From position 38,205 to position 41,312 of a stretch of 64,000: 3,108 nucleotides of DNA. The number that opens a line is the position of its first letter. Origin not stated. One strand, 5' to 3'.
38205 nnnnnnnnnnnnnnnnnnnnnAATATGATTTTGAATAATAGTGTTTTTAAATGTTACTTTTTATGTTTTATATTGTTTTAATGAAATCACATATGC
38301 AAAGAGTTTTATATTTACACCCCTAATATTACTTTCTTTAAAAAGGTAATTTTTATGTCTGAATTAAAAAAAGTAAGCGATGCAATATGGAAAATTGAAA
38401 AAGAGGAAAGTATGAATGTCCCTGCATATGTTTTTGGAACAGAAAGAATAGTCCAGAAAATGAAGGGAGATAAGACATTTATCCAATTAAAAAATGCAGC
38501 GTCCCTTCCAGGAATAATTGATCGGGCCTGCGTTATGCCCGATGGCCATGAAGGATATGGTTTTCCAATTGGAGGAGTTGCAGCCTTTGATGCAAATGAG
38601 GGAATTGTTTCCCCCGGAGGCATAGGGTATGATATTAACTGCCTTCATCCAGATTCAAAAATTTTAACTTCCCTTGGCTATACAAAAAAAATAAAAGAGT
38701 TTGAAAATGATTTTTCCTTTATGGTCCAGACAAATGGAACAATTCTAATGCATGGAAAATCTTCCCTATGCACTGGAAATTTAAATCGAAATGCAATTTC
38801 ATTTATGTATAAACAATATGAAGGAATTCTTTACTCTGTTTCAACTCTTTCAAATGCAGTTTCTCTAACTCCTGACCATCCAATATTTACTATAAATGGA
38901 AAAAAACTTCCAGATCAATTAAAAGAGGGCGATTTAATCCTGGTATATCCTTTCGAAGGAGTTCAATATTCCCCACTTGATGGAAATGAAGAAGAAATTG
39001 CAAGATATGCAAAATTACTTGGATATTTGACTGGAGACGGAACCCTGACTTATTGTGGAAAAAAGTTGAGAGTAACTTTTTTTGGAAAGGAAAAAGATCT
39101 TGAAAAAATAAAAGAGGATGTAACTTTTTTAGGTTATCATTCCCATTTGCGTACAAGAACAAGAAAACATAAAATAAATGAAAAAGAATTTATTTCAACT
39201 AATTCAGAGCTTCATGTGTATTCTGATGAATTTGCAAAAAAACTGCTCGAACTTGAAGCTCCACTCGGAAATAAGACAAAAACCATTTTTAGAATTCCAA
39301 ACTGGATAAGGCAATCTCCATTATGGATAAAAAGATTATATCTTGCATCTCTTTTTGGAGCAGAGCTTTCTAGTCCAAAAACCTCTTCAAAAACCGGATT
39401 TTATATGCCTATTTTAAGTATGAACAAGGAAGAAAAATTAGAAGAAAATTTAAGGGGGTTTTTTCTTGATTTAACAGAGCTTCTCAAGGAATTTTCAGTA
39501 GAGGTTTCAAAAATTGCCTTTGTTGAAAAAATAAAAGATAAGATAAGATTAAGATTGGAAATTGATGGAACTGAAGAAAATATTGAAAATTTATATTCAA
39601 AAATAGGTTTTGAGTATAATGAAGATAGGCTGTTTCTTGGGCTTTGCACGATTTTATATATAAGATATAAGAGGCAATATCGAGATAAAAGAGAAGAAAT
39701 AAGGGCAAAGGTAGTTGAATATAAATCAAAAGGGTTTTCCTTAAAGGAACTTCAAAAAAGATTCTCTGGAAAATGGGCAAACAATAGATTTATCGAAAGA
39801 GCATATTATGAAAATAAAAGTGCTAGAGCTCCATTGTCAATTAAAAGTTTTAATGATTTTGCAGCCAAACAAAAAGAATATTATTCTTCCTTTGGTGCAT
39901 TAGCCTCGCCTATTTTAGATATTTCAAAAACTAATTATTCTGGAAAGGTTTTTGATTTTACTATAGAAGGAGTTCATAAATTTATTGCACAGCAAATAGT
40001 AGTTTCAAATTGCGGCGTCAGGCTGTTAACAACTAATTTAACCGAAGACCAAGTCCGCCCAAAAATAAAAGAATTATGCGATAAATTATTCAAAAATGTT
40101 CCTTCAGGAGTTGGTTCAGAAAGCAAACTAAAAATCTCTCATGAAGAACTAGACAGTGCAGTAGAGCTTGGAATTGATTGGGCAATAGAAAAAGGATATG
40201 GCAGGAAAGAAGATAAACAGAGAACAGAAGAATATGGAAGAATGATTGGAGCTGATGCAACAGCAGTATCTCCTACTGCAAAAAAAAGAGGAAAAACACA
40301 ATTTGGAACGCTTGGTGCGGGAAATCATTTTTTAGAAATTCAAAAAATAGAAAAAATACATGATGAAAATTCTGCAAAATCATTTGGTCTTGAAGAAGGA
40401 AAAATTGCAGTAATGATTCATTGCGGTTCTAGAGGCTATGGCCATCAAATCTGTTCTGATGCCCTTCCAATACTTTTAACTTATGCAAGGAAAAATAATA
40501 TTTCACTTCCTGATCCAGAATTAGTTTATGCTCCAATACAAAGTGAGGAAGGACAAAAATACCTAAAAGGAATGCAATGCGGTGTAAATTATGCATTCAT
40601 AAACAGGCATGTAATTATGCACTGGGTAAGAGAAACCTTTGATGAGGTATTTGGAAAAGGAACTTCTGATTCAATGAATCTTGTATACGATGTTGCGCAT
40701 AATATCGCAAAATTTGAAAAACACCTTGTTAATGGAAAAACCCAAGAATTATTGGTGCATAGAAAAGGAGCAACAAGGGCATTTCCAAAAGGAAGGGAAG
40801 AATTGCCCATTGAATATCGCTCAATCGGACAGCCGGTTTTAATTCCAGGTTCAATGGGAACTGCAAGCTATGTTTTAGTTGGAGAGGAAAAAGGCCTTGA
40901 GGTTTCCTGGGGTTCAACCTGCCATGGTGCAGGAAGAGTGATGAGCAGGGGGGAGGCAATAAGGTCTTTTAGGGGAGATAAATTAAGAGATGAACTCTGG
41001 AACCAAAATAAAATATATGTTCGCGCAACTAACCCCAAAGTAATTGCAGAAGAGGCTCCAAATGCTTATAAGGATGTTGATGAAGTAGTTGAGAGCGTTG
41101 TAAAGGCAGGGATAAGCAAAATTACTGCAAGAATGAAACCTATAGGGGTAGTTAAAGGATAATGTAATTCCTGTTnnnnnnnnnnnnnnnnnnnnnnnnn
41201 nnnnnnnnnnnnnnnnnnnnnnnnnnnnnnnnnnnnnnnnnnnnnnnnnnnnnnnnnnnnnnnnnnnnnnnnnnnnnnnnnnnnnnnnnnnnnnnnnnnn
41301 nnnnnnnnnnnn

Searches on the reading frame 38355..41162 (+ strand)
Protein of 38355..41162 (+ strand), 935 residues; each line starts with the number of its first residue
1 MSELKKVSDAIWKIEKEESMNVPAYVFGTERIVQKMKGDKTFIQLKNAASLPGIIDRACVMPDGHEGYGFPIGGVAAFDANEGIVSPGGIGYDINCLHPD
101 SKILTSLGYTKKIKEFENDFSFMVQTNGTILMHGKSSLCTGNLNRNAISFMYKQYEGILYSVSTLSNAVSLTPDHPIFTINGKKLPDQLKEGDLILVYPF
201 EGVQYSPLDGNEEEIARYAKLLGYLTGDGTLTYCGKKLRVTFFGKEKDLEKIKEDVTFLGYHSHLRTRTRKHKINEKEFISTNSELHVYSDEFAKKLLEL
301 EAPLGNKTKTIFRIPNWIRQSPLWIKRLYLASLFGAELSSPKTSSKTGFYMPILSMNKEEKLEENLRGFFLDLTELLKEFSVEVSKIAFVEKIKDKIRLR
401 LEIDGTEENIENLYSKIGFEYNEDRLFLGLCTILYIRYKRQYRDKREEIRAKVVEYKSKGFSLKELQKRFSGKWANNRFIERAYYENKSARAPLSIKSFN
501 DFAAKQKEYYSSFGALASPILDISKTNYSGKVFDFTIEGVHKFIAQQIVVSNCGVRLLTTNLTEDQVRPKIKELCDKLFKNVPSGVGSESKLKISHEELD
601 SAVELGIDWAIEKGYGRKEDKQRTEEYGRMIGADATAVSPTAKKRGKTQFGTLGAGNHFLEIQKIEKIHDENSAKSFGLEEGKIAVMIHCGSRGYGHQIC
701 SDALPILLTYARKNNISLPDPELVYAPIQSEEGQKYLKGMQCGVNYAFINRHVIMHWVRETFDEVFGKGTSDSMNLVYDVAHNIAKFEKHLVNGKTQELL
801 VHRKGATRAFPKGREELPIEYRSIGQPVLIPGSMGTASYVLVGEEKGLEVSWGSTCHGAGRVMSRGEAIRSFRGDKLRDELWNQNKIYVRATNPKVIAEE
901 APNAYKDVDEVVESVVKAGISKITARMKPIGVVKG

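Call 53: search_protein_families(library=pfam, proteins=[window:38355-41162:+], max_evalue=0.001)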
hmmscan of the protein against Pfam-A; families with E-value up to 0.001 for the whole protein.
window:38355-41162:+ (935 aa): 2 families
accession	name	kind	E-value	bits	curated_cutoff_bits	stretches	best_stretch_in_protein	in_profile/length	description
PF01139.22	RtcB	-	4.8e-164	547.1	27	2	544-935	45-426/426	tRNA-splicing ligase RtcB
PF14890.11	Intein_splicing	-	2.6e-10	40.7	35.8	1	136-552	37-155/155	Intein splicing domain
